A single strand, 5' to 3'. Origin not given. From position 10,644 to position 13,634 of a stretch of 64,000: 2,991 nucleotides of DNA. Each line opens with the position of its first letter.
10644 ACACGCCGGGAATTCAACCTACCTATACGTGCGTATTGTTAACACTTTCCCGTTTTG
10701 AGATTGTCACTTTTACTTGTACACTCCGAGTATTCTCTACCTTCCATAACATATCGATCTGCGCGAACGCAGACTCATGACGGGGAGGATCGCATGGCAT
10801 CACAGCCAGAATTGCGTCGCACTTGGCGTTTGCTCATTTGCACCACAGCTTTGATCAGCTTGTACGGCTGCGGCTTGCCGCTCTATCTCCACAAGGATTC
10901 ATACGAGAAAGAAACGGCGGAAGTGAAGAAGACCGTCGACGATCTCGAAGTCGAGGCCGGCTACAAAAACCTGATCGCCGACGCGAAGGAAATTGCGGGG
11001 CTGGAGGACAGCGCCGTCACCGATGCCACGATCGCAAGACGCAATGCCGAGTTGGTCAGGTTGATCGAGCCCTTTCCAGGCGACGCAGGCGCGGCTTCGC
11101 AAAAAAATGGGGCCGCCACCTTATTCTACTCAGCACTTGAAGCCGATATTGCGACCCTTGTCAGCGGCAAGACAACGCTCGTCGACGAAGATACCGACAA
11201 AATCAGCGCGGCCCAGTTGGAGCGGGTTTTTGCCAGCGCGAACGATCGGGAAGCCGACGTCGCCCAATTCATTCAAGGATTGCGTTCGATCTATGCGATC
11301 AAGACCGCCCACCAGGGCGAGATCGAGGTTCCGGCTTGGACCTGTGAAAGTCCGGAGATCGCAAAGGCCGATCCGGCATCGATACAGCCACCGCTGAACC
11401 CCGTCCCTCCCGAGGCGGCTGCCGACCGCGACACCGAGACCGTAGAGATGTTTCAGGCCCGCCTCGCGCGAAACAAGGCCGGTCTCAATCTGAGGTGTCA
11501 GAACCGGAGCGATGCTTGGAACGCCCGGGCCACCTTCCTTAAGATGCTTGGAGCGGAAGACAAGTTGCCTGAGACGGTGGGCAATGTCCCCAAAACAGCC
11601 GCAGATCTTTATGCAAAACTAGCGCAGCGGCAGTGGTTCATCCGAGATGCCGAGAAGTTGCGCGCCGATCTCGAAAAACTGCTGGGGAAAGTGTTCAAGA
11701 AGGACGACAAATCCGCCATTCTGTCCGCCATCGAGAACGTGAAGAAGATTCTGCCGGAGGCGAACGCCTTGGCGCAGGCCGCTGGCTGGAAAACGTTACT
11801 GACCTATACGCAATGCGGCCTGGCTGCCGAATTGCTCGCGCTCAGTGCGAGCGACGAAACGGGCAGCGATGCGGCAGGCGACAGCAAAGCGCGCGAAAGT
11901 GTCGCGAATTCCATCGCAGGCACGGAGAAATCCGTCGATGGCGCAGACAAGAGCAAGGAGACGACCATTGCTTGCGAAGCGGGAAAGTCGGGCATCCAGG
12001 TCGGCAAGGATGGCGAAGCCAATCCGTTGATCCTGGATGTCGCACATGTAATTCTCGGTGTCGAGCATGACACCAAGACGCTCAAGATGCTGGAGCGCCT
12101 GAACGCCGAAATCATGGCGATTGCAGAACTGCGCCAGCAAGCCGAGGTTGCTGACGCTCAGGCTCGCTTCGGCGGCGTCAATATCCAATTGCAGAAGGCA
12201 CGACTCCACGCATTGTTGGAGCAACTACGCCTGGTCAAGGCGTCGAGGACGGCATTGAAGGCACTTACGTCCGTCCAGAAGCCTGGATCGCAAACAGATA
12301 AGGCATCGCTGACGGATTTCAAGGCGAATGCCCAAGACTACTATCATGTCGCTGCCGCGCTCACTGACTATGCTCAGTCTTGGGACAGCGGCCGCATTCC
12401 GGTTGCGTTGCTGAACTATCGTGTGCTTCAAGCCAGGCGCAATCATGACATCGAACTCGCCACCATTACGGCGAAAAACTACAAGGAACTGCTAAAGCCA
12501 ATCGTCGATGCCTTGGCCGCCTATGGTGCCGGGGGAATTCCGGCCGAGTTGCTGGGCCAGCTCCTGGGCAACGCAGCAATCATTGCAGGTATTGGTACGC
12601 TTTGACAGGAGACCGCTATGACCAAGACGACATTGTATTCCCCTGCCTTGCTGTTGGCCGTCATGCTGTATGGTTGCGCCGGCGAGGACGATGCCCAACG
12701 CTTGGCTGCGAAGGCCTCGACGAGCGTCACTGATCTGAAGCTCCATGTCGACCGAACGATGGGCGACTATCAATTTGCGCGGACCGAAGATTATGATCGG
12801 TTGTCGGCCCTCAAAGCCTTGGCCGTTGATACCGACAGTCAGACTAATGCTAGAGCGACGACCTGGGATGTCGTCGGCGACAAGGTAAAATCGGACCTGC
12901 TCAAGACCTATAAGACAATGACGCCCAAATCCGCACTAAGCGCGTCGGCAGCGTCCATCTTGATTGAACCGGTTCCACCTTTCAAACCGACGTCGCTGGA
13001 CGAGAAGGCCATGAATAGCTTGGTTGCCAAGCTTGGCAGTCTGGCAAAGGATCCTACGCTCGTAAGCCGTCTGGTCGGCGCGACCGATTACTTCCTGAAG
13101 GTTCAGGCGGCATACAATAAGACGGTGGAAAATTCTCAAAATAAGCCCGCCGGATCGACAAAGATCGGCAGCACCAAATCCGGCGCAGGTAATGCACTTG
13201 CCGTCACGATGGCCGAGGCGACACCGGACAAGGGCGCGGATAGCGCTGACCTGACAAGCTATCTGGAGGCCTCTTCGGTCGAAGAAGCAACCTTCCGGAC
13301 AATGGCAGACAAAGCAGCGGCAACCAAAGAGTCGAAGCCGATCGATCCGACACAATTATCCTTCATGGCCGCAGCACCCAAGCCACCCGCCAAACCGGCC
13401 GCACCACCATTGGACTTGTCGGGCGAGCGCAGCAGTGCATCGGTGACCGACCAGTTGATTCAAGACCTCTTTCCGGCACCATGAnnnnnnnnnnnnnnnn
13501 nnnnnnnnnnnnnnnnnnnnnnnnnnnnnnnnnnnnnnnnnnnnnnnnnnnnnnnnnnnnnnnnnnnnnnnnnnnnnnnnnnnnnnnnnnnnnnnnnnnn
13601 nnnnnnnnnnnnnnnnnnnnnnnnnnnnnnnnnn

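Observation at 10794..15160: Operon of three predicted lipoproteins ending in a Tat-exported metallo-amidohydrolase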

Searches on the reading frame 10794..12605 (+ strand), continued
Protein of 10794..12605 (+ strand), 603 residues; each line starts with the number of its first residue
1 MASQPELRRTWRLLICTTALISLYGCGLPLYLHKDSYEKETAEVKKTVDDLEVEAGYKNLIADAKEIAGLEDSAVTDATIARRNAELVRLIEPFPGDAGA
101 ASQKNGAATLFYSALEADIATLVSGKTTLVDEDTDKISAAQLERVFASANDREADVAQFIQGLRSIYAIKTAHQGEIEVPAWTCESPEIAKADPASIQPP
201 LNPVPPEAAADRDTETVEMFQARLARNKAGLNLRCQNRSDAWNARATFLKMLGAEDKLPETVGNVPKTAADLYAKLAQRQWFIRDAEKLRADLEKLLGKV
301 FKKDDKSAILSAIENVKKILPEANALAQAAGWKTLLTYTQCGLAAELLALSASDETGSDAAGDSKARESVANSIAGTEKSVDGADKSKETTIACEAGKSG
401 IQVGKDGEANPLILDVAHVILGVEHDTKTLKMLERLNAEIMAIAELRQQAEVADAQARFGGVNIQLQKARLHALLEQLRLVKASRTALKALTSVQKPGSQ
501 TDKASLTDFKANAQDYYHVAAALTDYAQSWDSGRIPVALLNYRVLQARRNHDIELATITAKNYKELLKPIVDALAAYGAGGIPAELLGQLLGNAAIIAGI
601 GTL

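Call 90: fold_search(model_id=the predicted structure, library=viral)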
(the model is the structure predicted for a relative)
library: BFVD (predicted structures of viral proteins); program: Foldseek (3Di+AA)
matches with E <= 10: 274; with E <= 0.001: 0
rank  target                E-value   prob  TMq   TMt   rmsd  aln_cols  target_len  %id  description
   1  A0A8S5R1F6            9.9e-03  0.28  0.09  0.07  32.3       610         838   12  Minor tail protein [Myoviridae sp. cteBs22]
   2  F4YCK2                9.7e-02  0.21  0.11  0.08  60.1       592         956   14  (no name in the UniProt tables at hand)
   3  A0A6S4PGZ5            1.1e-01  0.15  0.11  0.10  40.3       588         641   12  T10G3.5 [uncultured phage_MedDCM-OCT-S39-C11]
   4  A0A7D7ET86            1.5e-01  0.20  0.13  0.15  35.9       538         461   12  (no name in the UniProt tables at hand)
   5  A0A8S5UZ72            1.6e-01  0.12  0.07  0.06  36.1       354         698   13  Spherulation-specific family 4 [Siphoviridae sp. ctPNJ4]
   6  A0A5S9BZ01            1.7e-01  0.16  0.13  0.06  42.6       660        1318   12  DNA repair exonuclease [Tenacibaculum phage PTm1]
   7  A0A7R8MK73            1.7e-01  0.12  0.11  0.09  39.4       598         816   12  Uncharacterized protein [Klebsiella phage vB_KvM-Eowyn]
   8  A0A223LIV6            1.8e-01  0.12  0.08  0.12  30.1       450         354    9  Uncharacterized protein [Erwinia phage vB_EamM_Joad]
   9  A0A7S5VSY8            1.9e-01  0.12  0.11  0.09  34.4       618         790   11  (no name in the UniProt tables at hand)
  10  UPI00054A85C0         2.1e-01  0.23  0.14  0.11  50.8       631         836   11  (no name look-up for this kind of identifier)
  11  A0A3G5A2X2            2.2e-01  0.10  0.11  0.06  50.6       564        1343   11  DNA repair exonuclease [Harvfovirus sp.]
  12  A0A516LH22            2.2e-01  0.06  0.08  0.07  39.2       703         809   15  (no name in the UniProt tables at hand)
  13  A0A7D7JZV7            2.4e-01  0.30  0.13  0.13  27.2       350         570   13  (no name in the UniProt tables at hand)
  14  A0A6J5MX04            2.5e-01  0.30  0.14  0.19  28.8       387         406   14  Intramolecular chaperone auto-processing domain containing protein [uncultured Caudovirales phage]
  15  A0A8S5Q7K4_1          2.5e-01  0.18  0.16  0.09  27.7       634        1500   13  Large polyvalent protein-associated domain-containing protein [Podoviridae sp. ctJaJ36]
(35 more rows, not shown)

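Call 91: search_dna_similar(query=P0142, collection=plasmids, mode=protein, max_evalue=0.001)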
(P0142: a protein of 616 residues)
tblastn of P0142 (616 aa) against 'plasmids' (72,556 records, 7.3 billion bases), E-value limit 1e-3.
No match.

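Call 92: search_dna_similar(query=P0138, collection=plasmids, mode=protein, max_evalue=0.001)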
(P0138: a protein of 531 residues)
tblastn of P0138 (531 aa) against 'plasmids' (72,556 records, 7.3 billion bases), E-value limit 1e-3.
No match.

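Call 93: search_dna_similar(query=P0279, collection=plasmids, mode=protein, max_evalue=0.001)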
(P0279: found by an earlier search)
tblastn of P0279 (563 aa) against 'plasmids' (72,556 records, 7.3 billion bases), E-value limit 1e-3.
No match.

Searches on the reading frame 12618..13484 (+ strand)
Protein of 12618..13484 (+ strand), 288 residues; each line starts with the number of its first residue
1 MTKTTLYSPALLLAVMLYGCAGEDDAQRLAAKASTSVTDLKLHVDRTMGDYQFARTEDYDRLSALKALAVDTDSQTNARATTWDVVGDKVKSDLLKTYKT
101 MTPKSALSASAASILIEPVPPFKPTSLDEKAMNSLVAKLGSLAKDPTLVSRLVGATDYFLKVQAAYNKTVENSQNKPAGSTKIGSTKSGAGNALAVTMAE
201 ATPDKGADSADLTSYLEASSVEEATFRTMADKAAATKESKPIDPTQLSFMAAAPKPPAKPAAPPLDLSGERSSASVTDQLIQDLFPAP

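Call 3: search_protein_families(library=pfam, proteins=[window:12618-13484:+], max_evalue=1)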
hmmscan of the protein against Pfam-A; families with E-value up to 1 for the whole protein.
window:12618-13484:+ (288 aa): 0 families

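Call 4: search_protein_families(library=ncbifam, proteins=[window:12618-13484:+], max_evalue=1)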
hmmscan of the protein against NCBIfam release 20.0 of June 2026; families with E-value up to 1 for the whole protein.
window:12618-13484:+ (288 aa): 2 families
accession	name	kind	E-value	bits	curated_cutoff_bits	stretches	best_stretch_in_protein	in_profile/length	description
NF038379.2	amino_Aden_PurZ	exception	0.034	13.4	300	1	159-228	99-172/293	succino-amino-deoxyadenylate synthase PurZ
NF040598.1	Ala_zip_lipo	subfamily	0.088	13.3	43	1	5-57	3-51/90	Lpp/OprI family alanine-zipper lipoprotein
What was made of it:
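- Closest known: Lpp/OprI alanine-zipper lipoproteins. Same: p2 is a small helical lipoprotein, with a weak hit over the signal peptide and first helix (E 0.088; call 4).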

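Call 5: search_protein_families(library=padloc, proteins=[window:12618-13484:+], max_evalue=1)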
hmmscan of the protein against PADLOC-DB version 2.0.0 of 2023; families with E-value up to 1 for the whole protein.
window:12618-13484:+ (288 aa): 0 families

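Call 89: search_protein_families(library=phrogs, proteins=[window:12618-13484:+], max_evalue=0.01)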
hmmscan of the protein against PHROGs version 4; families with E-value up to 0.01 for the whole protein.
window:12618-13484:+ (288 aa): 0 families

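Call 100: search_solved_structures(query=A7, max_evalue=1)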
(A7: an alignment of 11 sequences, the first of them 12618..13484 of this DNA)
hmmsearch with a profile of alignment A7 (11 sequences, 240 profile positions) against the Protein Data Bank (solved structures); distinct sequences matched with E-value up to 1: 1.
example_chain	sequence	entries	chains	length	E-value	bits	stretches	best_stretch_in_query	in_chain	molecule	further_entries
1m6j_A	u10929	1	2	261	0.23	14.4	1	13-53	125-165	Triosephosphate Isomerase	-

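Call 101: search_protein_families(library=pfam, alignment_id=A7, max_evalue=0.05)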
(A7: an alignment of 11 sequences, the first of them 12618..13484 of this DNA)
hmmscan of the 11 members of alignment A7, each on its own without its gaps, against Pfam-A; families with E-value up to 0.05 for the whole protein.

A. member 1, window:12618-13484:+ (288 aa): 0 families

B. families by the number of members that match (of 11 scanned): 2 families
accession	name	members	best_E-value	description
PF19924.4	DUF6387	1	0.012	Family of unknown function (DUF6387)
PF10256.14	Erf4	1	0.022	Golgin subfamily A member 7/ERF4 family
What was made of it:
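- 12618..13484 (+): p2: 288-aa lipoprotein (LYGC, Cys20), the obligate partner of p1. It has no Pfam or PDB relative (calls 100, 101).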
